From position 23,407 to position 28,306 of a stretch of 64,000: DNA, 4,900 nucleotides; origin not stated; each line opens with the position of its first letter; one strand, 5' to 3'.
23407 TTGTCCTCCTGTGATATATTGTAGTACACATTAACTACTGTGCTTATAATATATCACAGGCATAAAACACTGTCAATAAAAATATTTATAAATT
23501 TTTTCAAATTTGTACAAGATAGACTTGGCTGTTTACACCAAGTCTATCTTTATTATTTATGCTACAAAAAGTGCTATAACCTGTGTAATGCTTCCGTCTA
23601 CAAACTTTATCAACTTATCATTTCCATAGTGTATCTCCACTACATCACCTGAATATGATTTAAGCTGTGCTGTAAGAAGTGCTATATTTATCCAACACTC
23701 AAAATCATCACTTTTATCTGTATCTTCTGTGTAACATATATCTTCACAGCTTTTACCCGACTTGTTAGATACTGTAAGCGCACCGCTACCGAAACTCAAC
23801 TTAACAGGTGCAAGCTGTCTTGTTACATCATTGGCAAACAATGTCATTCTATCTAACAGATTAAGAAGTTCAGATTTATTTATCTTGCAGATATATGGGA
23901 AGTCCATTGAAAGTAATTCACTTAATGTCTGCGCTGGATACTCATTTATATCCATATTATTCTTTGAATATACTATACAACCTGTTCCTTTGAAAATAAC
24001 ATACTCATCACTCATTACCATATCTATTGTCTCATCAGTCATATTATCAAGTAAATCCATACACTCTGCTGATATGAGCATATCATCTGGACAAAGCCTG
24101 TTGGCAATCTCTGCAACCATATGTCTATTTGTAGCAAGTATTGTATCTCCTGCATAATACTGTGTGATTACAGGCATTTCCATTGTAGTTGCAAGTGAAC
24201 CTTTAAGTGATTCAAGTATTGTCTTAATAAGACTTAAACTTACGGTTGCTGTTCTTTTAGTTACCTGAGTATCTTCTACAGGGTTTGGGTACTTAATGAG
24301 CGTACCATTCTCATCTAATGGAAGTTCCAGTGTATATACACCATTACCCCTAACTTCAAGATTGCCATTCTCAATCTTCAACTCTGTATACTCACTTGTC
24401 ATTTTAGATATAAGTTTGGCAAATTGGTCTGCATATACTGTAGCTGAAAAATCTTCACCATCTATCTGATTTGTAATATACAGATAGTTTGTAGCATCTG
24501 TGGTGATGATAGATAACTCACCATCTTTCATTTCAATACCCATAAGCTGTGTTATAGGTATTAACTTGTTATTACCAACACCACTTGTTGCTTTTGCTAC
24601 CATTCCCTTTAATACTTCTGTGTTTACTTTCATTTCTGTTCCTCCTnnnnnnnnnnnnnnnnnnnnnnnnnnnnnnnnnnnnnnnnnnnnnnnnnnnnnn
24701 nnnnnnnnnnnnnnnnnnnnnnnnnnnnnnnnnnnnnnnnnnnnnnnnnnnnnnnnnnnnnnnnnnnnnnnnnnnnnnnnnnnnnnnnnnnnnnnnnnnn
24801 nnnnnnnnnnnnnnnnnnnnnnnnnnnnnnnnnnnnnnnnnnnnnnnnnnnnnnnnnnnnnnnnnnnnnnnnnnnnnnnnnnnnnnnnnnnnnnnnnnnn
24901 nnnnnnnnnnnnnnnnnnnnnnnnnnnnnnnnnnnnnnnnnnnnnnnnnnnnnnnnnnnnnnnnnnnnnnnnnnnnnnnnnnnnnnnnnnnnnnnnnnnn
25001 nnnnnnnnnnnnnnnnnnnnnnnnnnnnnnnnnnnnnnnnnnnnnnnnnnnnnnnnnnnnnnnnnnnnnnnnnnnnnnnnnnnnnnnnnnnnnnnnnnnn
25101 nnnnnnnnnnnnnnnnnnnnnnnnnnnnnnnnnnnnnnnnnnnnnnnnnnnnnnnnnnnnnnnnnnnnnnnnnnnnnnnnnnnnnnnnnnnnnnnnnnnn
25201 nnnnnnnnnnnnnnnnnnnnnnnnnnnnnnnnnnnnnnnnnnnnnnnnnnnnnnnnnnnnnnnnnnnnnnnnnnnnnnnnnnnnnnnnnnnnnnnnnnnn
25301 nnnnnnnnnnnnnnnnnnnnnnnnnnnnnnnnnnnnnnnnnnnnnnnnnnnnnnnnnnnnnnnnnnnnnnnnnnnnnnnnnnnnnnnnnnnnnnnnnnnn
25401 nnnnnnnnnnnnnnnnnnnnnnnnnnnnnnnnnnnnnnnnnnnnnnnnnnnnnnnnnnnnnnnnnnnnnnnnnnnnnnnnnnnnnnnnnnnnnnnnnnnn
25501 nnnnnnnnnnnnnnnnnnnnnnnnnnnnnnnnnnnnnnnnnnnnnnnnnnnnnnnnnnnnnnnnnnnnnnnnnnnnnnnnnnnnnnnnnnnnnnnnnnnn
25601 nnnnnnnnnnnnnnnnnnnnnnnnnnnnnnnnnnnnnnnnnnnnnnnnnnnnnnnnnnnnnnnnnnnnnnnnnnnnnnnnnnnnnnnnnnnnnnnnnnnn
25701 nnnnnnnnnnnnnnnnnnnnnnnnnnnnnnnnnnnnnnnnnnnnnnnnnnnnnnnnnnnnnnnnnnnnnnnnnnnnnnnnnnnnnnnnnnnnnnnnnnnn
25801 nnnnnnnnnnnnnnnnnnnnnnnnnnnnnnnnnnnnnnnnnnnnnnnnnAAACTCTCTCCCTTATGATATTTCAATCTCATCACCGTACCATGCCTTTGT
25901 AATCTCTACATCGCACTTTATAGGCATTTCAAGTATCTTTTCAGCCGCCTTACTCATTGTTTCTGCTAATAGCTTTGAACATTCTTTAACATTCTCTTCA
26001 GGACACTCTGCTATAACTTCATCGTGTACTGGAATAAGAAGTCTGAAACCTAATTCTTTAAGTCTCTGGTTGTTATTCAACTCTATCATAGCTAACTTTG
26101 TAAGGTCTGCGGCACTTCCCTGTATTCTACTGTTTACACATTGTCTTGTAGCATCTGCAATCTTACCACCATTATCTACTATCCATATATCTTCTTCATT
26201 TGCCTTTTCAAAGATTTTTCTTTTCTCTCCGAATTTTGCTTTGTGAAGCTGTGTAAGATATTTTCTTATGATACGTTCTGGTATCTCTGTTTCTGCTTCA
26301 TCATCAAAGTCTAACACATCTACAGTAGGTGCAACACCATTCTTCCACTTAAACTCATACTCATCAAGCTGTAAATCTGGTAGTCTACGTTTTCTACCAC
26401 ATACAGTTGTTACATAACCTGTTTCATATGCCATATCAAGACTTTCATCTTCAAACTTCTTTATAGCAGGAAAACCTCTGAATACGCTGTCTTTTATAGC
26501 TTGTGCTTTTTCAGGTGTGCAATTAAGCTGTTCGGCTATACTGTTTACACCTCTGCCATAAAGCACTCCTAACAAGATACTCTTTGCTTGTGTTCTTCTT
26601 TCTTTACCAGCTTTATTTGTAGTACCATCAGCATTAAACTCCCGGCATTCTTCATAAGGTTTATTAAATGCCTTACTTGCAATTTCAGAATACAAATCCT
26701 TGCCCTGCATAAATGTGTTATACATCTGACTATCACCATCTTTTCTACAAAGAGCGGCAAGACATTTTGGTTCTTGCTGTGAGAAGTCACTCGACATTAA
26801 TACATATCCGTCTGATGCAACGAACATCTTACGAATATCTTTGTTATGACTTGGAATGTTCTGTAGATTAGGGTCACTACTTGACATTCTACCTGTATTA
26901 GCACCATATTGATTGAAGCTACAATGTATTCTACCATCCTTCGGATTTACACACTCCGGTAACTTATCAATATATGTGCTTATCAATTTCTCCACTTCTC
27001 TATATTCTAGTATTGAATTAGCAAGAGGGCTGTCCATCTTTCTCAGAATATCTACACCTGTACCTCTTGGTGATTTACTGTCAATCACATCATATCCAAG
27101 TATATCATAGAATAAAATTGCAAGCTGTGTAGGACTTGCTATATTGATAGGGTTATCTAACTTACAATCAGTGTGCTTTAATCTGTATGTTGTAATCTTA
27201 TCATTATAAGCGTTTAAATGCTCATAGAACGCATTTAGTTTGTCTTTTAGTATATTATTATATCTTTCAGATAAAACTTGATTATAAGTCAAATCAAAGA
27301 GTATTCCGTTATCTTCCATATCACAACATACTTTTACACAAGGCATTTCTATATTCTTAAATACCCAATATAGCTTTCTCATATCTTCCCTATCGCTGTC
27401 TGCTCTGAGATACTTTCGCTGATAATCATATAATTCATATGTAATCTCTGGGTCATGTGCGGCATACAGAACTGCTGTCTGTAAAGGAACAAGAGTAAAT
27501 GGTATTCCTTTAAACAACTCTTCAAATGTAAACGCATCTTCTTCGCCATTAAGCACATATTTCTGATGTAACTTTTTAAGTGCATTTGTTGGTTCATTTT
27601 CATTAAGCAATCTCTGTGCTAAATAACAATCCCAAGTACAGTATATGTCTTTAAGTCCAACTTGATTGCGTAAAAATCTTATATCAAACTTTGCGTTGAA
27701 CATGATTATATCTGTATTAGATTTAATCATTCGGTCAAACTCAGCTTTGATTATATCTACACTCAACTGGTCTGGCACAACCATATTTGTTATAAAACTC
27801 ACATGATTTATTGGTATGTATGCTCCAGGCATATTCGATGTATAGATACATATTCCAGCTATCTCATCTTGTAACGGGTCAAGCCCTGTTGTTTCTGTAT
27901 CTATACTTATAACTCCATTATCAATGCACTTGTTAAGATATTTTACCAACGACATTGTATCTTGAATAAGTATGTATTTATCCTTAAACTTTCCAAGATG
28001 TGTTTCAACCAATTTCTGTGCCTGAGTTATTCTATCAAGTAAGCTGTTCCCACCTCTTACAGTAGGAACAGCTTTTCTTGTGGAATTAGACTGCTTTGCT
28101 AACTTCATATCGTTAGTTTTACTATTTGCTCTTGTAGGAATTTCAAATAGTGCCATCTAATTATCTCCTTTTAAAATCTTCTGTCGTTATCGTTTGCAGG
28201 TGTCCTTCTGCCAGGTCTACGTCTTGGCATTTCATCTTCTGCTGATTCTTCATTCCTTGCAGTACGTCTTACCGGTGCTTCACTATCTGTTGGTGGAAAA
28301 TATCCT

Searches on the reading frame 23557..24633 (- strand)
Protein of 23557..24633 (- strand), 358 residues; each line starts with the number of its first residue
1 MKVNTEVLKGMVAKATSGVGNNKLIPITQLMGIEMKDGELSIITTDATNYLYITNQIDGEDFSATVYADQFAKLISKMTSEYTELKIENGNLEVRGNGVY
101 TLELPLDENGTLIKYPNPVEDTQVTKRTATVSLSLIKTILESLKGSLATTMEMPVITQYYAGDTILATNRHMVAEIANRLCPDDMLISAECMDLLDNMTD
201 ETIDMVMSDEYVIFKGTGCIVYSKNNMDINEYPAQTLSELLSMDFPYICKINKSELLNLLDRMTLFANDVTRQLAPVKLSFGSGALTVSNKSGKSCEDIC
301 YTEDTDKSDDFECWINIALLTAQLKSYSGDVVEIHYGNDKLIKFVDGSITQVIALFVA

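Call 93: search_protein_families(library=pfam, proteins=[window:23557-24633:-], max_evalue=0.00001)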
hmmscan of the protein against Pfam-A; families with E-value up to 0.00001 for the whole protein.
window:23557-24633:- (358 aa): 1 family
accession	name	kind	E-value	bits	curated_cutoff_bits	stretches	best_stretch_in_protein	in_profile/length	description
PF00712.24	DNA_pol3_beta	-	2.8e-07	31.2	24.4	0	2-103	4-107/120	DNA polymerase III beta subunit, N-terminal domain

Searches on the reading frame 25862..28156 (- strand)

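Call 93: search_protein_families(library=pfam, proteins=[window:25862-28156:-], max_evalue=0.00001)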
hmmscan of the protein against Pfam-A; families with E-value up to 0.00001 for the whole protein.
window:25862-28156:- (764 aa): 2 families
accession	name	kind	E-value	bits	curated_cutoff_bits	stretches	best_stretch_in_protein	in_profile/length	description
PF00476.26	DNA_pol_A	-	3.7e-94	316.2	34.3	2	320-600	14-286/381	DNA polymerase family A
PF01612.26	DNA_pol_A_exo1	-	1.4e-14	54.7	23.6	1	64-246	4-168/173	3'-5' exonuclease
